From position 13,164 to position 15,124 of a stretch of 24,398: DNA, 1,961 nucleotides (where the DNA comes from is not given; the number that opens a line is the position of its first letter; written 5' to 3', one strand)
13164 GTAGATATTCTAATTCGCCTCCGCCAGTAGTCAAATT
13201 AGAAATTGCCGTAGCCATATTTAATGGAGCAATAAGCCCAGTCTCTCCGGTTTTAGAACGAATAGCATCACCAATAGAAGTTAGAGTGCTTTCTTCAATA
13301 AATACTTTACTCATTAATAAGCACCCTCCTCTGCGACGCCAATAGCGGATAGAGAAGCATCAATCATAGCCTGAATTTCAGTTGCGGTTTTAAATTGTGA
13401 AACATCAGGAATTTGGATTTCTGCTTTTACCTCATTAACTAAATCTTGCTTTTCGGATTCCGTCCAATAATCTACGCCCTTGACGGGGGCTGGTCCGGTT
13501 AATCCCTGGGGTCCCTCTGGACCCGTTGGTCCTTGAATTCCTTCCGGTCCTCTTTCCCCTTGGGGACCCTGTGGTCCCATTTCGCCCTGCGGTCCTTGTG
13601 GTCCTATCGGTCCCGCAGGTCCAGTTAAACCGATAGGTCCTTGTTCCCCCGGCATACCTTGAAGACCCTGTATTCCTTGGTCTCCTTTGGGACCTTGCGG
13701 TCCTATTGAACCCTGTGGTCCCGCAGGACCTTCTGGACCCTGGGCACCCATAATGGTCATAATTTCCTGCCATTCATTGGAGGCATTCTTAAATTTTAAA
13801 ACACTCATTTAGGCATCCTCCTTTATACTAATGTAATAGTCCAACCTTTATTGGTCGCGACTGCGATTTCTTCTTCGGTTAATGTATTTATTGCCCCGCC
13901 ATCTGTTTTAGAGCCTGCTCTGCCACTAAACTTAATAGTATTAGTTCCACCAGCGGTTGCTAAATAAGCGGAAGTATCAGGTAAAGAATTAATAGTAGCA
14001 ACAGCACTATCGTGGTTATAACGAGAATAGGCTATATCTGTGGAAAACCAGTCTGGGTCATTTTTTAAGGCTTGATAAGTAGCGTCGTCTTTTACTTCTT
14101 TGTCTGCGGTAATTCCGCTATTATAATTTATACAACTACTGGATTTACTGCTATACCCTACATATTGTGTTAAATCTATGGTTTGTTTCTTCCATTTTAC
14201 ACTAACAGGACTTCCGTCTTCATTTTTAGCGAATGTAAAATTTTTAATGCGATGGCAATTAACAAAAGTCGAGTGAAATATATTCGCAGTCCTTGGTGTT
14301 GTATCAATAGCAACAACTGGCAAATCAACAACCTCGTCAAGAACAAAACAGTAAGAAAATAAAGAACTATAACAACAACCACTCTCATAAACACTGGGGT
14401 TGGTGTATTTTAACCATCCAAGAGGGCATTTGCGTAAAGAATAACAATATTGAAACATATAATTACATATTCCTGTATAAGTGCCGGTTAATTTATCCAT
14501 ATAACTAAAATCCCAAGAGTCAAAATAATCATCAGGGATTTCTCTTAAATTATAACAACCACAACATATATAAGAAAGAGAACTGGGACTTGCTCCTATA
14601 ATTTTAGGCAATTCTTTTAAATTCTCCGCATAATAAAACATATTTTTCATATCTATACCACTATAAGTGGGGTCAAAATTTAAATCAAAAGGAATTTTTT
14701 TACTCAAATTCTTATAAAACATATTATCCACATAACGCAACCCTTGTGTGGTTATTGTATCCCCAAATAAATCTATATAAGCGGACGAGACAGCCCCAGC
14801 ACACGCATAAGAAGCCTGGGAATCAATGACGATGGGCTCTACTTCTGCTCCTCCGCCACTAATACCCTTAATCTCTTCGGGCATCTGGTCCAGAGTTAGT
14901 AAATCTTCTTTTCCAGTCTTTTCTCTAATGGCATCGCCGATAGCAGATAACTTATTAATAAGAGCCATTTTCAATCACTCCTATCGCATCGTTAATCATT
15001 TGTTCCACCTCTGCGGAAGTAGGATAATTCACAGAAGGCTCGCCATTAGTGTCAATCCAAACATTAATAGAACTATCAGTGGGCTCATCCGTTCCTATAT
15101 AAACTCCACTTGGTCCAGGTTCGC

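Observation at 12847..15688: Duplicated 'collagen-like stalk + IGDAIR-motif head' cassette inserted in the neck module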

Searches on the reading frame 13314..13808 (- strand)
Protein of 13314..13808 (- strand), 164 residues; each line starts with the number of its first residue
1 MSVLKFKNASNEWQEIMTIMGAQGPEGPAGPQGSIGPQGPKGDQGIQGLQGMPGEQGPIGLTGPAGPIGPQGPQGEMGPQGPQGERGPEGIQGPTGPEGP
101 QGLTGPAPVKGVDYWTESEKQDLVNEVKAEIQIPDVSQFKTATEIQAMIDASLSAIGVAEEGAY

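Call 4: search_protein_families(library=pfam, proteins=[window:13314-13808:-], max_evalue=0.1)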
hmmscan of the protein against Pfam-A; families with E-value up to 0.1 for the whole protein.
window:13314-13808:- (164 aa): 1 family
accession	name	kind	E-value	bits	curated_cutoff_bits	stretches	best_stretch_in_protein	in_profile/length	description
PF01391.23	Collagen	-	5.5e-15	55.3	27.2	2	21-75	1-55/60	Collagen triple helix repeat (20 copies)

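Call 5: search_protein_families(library=phrogs, proteins=[window:13314-13808:-], max_evalue=0.01)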
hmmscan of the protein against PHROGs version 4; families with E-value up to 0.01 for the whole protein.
window:13314-13808:- (164 aa): 48 families (the best 25 are shown)
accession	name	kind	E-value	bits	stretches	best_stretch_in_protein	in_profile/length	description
phrog_5073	-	tail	2.3e-31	110.4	1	10-145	251-398/519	tail fiber protein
phrog_6320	-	tail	3.2e-28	100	1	20-113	118-211/745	tail fiber protein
phrog_819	-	tail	2.2e-24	86.7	1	11-111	468-577/1024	tail protein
phrog_8745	-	tail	5.7e-21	74.6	1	21-111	1383-1476/1803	tail fiber protein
phrog_17587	-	tail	1.8e-20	74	2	4-87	333-420/641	tail fiber protein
phrog_366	-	tail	5.7e-18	66.6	1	12-128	300-419/474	tail fiber protein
phrog_1806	-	tail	7.2e-14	52.7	2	21-105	133-224/276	collagen like minor tail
phrog_10972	-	tail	1.4e-13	52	2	47-111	156-220/343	tail fiber protein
phrog_38806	-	unknown function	1.4e-11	45.3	1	20-105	72-154/285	-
phrog_1658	-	unknown function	2.7e-11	44.7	1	20-77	42-105/239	-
phrog_26246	-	tail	4.6e-11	43.5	1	11-116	97-205/329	tail protein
phrog_30509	-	tail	1.1e-10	42.1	2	63-113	42-92/254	collagen like minor tail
phrog_26654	-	unknown function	1.2e-10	42.3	2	18-84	79-145/360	-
phrog_18350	-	tail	1.3e-10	42.4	2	18-65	151-198/253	tail fiber protein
phrog_3420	-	unknown function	1.3e-10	40.5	1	21-108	103-346/929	-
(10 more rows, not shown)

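Call 32: search_protein_families(library=ncbifam, proteins=[window:13314-13808:-], max_evalue=0.1)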
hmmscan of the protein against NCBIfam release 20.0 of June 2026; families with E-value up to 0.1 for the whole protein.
window:13314-13808:- (164 aa): 4 families
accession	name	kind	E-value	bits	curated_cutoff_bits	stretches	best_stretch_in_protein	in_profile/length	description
NF038329.2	gly_rich_SclB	equivalog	2.3e-18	66.4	325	1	21-110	135-224/442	LPXTG-anchored collagen-like adhesin Scl2/SclB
NF046116.1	adhesin_Lcl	equivalog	2e-17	62.9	500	1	21-110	72-164/431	collagen-like adhesin Lcl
NF038330.1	adhesin_SclA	exception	1e-14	55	400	1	21-121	168-272/405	LPXTG-anchored collagen-like adhesin Scl1/SclA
NF038313.3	HisXaaSer_A4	exception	0.017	16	55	0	21-55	52-86/93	His-Xaa-Ser repeat protein HxsA4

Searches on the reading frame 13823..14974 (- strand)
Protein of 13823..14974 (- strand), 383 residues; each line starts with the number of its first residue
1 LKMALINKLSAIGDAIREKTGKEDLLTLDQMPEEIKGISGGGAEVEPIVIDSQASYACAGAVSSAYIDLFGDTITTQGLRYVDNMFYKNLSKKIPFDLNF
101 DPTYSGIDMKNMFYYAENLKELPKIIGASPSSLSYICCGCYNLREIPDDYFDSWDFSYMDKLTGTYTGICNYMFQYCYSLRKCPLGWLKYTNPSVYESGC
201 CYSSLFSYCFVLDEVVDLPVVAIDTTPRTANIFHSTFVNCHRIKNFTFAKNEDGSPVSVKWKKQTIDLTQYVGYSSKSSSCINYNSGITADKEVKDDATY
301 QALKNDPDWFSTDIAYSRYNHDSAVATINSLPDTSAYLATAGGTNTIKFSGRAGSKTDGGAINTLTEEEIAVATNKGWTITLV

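Call 4: search_protein_families(library=pfam, proteins=[window:13823-14974:-], max_evalue=0.1)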
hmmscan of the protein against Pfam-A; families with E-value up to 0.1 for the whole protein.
window:13823-14974:- (383 aa): 1 family
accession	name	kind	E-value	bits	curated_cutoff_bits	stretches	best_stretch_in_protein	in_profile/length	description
PF13306.12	LRR_5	-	0.061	13.7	27.7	0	142-182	44-83/127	BspA type Leucine rich repeat region (6 copies)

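Call 5: search_protein_families(library=phrogs, proteins=[window:13823-14974:-], max_evalue=0.01)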
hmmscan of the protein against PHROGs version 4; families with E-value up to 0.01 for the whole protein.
window:13823-14974:- (383 aa): 0 families

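Call 10: find_homologous_proteins(query=window:13823-14968:-, max_evalue=0.001)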
Query window:13823-14968:- (381 aa): 5552 proteins with E <= 0.001 among 8000 candidates; the best 120 are listed.
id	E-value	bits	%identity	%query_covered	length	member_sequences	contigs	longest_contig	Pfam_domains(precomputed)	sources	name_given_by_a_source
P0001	1.6e-259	878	100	100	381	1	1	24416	-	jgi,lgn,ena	-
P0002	2.7e-152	525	65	100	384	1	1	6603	-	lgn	-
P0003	1.0e-151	524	63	100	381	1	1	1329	-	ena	-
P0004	3.8e-151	522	62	100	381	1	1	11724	-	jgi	jgi:hypothetical protein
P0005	9.1e-151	520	62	100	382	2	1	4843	-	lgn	-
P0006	1.5e-147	510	62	100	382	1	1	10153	-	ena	-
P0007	7.3e-147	508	61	100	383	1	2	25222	-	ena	-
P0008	1.7e-144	500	60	100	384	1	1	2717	-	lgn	-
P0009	1.7e-133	464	57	100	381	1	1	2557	-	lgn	-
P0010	1.7e-133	464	57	100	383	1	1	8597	-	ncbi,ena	-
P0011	1.6e-131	457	58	100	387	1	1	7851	-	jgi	jgi:hypothetical protein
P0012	3.2e-131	456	58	100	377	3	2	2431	-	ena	-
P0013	3.2e-131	456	59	98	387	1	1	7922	-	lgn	-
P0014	3.4e-131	456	59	100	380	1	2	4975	-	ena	-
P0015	3.6e-130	453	58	98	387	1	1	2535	-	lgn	-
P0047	7.0e-123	429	53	98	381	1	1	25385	-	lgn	-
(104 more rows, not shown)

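Call 11: find_related_loci(query=window:13823-14968:-, collection=viral_contigs, flank=10000)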
Query window:13823-14968:- (381 aa) in viral_contigs; peptide patterns used: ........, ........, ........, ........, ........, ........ (x = any residue, [..] = any of these).
37 stretches matched a pattern; 12 encode a relative of the query (tblastn E <= 1e-3); 12 distinct loci.
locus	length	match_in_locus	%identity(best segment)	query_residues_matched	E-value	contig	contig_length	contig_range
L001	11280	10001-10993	24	83-378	1e-7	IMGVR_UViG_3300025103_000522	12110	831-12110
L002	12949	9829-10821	24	83-378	3e-7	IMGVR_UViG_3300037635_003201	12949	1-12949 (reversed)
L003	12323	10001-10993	24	83-378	3e-7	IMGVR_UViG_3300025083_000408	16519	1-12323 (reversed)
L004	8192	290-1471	27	106-380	9e-7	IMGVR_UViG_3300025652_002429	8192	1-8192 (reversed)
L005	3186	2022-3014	24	83-378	2e-6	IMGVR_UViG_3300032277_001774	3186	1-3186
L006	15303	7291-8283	25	83-378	3e-6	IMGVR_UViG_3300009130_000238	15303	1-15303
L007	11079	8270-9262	24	83-378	4e-6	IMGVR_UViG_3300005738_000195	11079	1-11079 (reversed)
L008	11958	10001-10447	25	103-247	2e-5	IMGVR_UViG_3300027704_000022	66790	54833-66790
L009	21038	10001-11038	23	106-378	8e-6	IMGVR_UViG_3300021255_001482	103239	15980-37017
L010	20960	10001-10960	25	101-378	7e-5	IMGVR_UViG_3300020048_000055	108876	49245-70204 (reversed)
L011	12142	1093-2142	22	32-378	8e-5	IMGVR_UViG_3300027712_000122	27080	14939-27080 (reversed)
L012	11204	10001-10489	24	82-246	2e-4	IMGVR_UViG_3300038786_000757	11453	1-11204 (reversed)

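Call 13: find_encoding_contigs(protein=P0007, flank=10000, max_places=4)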
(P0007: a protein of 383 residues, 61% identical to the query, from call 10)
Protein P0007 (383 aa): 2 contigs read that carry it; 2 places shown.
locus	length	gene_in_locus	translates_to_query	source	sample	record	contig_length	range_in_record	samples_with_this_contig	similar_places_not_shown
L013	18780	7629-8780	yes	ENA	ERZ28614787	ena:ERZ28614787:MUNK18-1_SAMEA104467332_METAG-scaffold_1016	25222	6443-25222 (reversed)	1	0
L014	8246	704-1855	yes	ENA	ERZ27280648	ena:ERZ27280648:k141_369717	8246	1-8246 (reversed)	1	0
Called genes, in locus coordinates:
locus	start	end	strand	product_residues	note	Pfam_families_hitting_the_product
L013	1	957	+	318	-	?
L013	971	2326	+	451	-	PF05133:SPP1_portal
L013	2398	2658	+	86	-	-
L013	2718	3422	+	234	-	PF01555:N6_N4_Mtase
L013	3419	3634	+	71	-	-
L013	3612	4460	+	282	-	-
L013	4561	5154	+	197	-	PF14265:DUF4355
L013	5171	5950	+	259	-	PF25209:Phage_capsid_4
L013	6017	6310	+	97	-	PF05135:Phage_connect_1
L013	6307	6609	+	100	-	-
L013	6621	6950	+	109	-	-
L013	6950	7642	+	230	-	-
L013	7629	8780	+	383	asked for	-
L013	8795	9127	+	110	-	PF01391:Collagen (weak)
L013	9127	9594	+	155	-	-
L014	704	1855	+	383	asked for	-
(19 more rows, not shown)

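Call 14: find_encoding_contigs(protein=P0047, flank=10000, max_places=4)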
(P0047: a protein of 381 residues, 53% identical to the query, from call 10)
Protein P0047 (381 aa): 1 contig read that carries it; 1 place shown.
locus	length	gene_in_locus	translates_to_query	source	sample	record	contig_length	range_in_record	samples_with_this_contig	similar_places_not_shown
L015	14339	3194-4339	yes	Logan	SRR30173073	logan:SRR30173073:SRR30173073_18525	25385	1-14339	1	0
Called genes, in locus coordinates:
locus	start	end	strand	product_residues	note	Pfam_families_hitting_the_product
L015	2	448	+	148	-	?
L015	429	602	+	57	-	-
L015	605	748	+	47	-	-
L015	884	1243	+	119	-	PF13022:HTH_Tnp_1_2, PF13384:HTH_23 (weak)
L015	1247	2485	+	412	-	PF04466:Terminase_3, PF03237:Terminase_6N, PF17288:Terminase_3C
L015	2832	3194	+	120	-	PF01391:Collagen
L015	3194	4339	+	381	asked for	-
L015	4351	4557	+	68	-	-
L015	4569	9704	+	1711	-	-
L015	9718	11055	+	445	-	PF05133:SPP1_portal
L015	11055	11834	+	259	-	PF04233:Phage_Mu_F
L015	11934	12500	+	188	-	PF14265:DUF4355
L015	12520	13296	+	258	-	PF25209:Phage_capsid_4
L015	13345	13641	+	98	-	-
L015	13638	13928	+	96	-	-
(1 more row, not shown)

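Call 15: search_solved_structures(query=window:13823-14968:-, max_evalue=1, show_alignments=2)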
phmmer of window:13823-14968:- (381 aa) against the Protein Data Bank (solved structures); distinct sequences matched with E-value up to 1: 3.
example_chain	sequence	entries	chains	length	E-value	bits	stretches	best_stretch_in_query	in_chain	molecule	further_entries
1amx_A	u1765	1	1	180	0.03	16.7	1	244-292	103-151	COLLAGEN ADHESIN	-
2f68_X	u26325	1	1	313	0.049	16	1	244-292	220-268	Collagen adhesin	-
2f6a_A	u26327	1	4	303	0.065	15.6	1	244-292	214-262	Collagen adhesin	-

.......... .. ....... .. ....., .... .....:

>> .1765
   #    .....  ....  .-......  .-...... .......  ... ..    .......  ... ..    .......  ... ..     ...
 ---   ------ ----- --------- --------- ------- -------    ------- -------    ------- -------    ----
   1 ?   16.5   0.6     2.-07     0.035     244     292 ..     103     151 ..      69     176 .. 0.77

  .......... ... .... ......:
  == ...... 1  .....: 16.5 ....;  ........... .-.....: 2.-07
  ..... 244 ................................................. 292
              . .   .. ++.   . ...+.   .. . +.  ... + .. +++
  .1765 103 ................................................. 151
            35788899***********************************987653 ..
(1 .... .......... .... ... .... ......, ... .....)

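Call 32: search_protein_families(library=ncbifam, proteins=[window:13823-14968:-], max_evalue=0.1)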
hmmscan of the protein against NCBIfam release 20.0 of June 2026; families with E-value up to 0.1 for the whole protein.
window:13823-14968:- (381 aa): 1 family
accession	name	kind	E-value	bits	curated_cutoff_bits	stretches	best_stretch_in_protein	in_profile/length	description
TIGR02167.2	Liste_lipo_26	repeat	0.011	15.5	30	0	110-121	1-12/26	PARCEL repeat-containing surface protein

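Call 38: predict_structure(alignment_id=A2)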
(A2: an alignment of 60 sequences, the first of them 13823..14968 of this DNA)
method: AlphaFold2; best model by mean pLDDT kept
length: 381 residues; sequences in the alignment: 60
mean_pLDDT: 94.2   pTM: 0.85
mean pLDDT of the five models: 94.2, 94.2, 94.1, 93.7, 93.2
residues with pLDDT >= 90: 332; 70-90: 36; 50-70: 11; < 50: 2
segments of 3 or more residues with pLDDT < 50: none
pLDDT, mean of each block of 10 residues (from residue 1): 74 75 77 61 88 97 96 98 98 98 97 98 98 98 97 95 95 98 96 95 98 95 87 98 98 96 98 98 97 98 98 99 99 97 97 98 98 98 96
secondary structure, 60 per line:
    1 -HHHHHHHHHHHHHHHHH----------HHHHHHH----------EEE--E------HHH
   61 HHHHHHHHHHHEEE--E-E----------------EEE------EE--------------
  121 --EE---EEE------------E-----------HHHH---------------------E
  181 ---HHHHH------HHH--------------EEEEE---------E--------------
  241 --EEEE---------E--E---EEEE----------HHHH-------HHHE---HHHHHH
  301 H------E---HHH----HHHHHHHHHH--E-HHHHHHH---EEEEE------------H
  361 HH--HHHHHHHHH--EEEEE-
elements in order: H2-18 H29-35 E46-48 H58-71 E72-74 E96-98 E128-130 H155-158 H184-188 E212-216 E243-246 E263-266 H277-280 H295-301 H319-328 H333-339 E343-347 H365-373 E376-380

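Call 43: fold_search(model_id=the predicted structure, library=pdb)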
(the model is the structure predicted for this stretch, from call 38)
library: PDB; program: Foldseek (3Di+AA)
matches with E <= 10: 111; with E <= 0.001: 0
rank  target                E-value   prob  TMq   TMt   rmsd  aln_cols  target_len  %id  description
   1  5awc_B                3.3e-02  0.10  0.14  0.09  21.6       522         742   10  Crystal structure of human TLR8 in complex with MB-564 (released 2016-07-20)
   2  7ytx_B                3.4e-02  0.33  0.18  0.11  12.8       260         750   13  Crystal structure of TLR8 in complex with its antagonist (released 2023-09-27)
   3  8pfi_B                5.4e-02  0.15  0.13  0.08  16.1       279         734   13  Crystal structure of human TLR8 in complex with compound 34 (released 2023-08-16)
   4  9mhw_A                6.0e-02  0.08  0.14  0.09  22.8       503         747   12  Human TLR8 ectodomain with small molecule agonist 9 (released 2025-03-05)
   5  6zjz_B                6.3e-02  0.21  0.17  0.10  13.1       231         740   14  Discovery of M5049: a novel selective TLR7/8 inhibitor for treatment of autoimmunity (released 2020-12-30)
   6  5wyx_B                6.6e-02  0.16  0.15  0.10  15.1       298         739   13  Crystal structure of human TLR8 in complex with CU-CPT8m (released 2017-12-13)
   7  3w3k_A                6.9e-02  0.07  0.13  0.08  22.8       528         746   11  Crystal structure of human TLR8 in complex with CL075 (released 2013-04-03)
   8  5hyx_B                8.1e-02  0.13  0.17  0.12  16.8       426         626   11  Plant peptide hormone receptor RGFR1 in complex with RGF1 (released 2017-01-11)
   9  5awc_A                8.1e-02  0.08  0.15  0.10  22.4       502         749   12  Crystal structure of human TLR8 in complex with MB-564 (released 2016-07-20)
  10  4r07_B                9.4e-02  0.08  0.15  0.10  21.3       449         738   11  Crystal structure of human TLR8 in complex with ORN06 (released 2015-01-14)
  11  4r6a_A                9.9e-02  0.10  0.16  0.10  22.2       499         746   12  Crystal structure of human TLR8 in complex with Hybrid-2 (released 2015-08-26)
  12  4r09_A                9.9e-02  0.09  0.16  0.10  20.5       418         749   12  Crystal structure of human TLR8 in complex with ORN06S (released 2015-01-14)
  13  6zjz_A                1.1e-01  0.09  0.14  0.09  16.2       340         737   12  Discovery of M5049: a novel selective TLR7/8 inhibitor for treatment of autoimmunity (released 2020-12-30)
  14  4qc0_A                1.5e-01  0.06  0.14  0.09  23.1       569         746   11  Crystal structure of human TLR8 in complex with XG-1-236 (released 2014-10-22)
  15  5wyx_A                1.6e-01  0.13  0.15  0.09  14.4       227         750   14  Crystal structure of human TLR8 in complex with CU-CPT8m (released 2017-12-13)
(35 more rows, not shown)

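Call 48: fold_search(model_id=the predicted structure, library=viral)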
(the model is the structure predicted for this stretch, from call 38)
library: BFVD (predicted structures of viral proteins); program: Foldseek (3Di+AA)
matches with E <= 10: 70; with E <= 0.001: 8
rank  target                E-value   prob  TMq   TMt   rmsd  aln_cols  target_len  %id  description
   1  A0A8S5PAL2            2.1e-07  1.00  0.28  0.21  18.3       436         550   18  Surface protein [Myoviridae sp. ctTYJ16]
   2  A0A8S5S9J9            9.8e-06  1.00  0.24  0.21  19.0       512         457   14  BspA family leucine-rich repeat surface protein [Phage sp. ctGns7]
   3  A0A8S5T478            3.6e-05  1.00  0.23  0.22  14.5       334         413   18  Leucine-rich repeat protein (Fragment) [Siphoviridae sp. ctn8e14]
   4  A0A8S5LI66            7.6e-05  1.00  0.40  0.27  10.5       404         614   13  Tail sheath protein [Myoviridae sp. ctFCq8]
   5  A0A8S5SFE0            1.1e-04  1.00  0.36  0.41  11.2       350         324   14  BspA family leucine-rich repeat surface protein [Siphoviridae sp. ctXfh4]
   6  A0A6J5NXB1            1.3e-04  1.00  0.31  0.17  13.3       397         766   14  Leucine rich repeat 5 [uncultured Caudovirales phage]
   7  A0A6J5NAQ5            1.7e-04  1.00  0.28  0.17  13.2       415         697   13  Bacterial surface protein 26-residue repeat [uncultured Caudovirales phage]
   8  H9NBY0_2              5.7e-04  1.00  0.33  0.15  13.6       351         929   11  (no name in the UniProt tables at hand)
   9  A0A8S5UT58            1.2e-03  1.00  0.38  0.37   6.0       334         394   14  BspA family leucine-rich repeat surface protein [Myoviridae sp. ctYA416]
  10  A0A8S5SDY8            1.5e-03  0.87  0.18  0.21  17.3       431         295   14  Leucine-rich repeat protein [Siphoviridae sp. ctnpt50]
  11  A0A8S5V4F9            2.4e-03  0.99  0.23  0.19  14.7       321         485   16  Uncharacterized protein [Siphoviridae sp. ct87j35]
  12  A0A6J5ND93            2.8e-03  0.96  0.27  0.12  15.1       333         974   13  Bacterial surface protein 26-residue repeat [uncultured Caudovirales phage]
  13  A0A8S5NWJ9            3.3e-03  1.00  0.32  0.30   8.3       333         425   15  BspA family leucine-rich repeat surface protein [CrAss-like virus sp. ctWDt29]
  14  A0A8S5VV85            4.5e-03  0.72  0.23  0.20  14.8       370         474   13  (no name in the UniProt tables at hand)
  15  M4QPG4                5.5e-03  1.00  0.33  0.36   9.5       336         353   14  PKD domain-containing protein [Synechococcus phage S-SKS1]
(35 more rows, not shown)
